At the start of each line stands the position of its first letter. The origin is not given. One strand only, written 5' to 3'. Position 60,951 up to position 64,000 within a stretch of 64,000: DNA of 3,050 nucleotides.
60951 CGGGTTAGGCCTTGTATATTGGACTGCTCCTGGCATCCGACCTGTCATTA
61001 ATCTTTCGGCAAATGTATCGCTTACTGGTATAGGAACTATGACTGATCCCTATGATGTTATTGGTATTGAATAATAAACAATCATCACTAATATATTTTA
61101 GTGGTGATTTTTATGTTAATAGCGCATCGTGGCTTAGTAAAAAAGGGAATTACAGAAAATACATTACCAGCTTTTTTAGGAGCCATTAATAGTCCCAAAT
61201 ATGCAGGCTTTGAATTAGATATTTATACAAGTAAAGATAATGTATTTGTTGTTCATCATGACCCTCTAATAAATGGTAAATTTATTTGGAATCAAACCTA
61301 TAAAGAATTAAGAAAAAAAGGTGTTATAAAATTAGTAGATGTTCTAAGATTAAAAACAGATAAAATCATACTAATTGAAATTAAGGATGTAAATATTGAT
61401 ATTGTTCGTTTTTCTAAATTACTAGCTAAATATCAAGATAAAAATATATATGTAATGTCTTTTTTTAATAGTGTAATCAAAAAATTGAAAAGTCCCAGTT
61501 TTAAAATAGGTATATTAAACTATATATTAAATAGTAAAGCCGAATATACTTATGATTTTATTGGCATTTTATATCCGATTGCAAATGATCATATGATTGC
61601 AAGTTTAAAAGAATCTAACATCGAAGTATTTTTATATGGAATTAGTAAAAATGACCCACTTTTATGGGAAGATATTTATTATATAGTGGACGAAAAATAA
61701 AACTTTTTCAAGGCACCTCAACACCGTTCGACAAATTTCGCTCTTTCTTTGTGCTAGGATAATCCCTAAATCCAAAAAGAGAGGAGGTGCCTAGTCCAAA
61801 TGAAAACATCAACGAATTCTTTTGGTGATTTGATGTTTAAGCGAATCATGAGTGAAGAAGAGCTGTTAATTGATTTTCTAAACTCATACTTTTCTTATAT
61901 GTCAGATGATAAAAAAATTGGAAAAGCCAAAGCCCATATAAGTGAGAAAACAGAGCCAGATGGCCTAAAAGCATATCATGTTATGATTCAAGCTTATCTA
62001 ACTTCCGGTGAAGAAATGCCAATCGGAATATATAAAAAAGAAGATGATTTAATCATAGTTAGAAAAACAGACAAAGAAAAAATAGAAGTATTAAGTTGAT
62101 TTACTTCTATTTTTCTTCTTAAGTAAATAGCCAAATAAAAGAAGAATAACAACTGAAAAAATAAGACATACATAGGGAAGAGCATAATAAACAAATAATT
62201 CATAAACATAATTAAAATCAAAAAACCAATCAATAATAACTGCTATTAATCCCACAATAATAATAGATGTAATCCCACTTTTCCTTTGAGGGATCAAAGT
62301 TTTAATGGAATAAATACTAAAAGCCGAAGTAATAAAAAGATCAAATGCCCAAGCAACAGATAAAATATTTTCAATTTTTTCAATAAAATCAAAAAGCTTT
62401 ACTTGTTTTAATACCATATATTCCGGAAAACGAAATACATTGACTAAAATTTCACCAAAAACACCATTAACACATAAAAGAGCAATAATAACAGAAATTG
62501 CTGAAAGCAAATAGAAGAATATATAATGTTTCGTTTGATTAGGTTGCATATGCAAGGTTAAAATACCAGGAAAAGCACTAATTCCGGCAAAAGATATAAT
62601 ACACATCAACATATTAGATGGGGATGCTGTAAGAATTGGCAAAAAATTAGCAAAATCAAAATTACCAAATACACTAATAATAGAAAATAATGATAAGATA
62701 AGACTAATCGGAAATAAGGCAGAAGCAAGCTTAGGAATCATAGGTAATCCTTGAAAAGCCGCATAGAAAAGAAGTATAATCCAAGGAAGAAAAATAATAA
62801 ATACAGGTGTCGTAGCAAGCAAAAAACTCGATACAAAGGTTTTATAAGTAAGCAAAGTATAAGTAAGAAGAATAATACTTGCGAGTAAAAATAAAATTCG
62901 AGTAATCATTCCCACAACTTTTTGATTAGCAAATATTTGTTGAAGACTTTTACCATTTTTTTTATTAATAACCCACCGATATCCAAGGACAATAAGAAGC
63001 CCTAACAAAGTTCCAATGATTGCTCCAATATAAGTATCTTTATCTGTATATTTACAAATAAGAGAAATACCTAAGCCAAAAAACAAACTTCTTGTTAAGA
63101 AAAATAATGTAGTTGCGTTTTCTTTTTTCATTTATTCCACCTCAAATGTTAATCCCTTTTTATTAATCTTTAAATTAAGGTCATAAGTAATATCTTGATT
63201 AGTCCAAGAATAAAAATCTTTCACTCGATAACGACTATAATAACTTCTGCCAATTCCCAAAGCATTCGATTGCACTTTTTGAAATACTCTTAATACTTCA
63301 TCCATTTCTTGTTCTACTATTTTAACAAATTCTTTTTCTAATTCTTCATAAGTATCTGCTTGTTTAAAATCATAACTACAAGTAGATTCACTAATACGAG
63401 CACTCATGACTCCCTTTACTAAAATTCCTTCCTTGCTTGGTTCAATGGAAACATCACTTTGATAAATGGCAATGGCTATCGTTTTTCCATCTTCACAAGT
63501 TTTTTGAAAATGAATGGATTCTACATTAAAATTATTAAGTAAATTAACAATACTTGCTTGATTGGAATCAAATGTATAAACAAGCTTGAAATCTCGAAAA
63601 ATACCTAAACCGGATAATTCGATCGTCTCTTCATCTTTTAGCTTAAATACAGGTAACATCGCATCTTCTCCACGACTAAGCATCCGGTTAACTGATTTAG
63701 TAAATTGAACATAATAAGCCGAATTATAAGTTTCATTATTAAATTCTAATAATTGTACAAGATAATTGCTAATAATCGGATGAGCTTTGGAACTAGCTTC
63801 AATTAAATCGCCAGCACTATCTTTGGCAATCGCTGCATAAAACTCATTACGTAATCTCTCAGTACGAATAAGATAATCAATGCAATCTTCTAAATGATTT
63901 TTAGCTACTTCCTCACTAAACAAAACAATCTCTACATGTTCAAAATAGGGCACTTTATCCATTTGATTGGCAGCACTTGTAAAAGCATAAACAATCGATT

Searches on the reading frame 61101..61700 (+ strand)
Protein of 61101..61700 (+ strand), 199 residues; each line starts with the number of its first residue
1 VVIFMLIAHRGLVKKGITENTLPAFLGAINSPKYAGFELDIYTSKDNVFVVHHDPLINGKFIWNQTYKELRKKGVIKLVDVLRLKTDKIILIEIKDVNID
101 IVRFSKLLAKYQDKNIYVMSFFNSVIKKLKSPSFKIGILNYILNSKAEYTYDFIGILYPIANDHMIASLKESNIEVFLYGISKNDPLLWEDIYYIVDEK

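Call 28: search_protein_families(library=ncbifam, proteins=[window:61101-61700:+], max_evalue=0.001)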
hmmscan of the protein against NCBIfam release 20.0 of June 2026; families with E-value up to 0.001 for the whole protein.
window:61101-61700:+ (199 aa): 1 family
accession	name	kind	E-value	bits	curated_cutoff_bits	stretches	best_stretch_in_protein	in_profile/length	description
NF053857.1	LysphglycPlipDStph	equivalog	0.00035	20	450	0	6-73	48-118/305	lysophosphatidylglycerol phospholipase D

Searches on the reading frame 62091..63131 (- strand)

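Call 28: search_protein_families(library=ncbifam, proteins=[window:62091-63131:-], max_evalue=0.001)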
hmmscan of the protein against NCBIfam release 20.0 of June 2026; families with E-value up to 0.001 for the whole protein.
window:62091-63131:- (346 aa): 2 families
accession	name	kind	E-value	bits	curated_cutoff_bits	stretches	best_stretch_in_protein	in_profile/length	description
TIGR00912.1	2A0309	subfamily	8e-29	101.2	139.55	1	24-342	27-354/357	endospore germination permease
NF052516.1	SpGerGerXB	equivalog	1.2e-05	24.7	600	1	22-342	24-354/355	spore germination protein GerXB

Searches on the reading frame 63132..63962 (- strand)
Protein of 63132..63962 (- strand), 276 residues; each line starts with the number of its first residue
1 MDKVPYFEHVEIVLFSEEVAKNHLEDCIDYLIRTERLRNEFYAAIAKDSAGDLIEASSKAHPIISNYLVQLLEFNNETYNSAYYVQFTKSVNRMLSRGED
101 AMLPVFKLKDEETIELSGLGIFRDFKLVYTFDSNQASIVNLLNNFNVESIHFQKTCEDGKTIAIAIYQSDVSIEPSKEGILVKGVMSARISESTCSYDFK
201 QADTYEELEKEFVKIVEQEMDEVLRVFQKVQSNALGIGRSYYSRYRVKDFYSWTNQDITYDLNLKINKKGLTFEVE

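Call 46: search_protein_families(library=ncbifam, proteins=[window:63132-63962:-], max_evalue=0.00001)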
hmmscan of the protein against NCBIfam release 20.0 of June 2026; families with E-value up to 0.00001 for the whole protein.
window:63132-63962:- (276 aa): 1 family
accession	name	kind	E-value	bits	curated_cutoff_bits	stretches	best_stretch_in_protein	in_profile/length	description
TIGR02887.1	spore_ger_x_C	subfamily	4.2e-46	157.6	163.25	1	6-272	91-370/371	Ger(x)C family spore germination protein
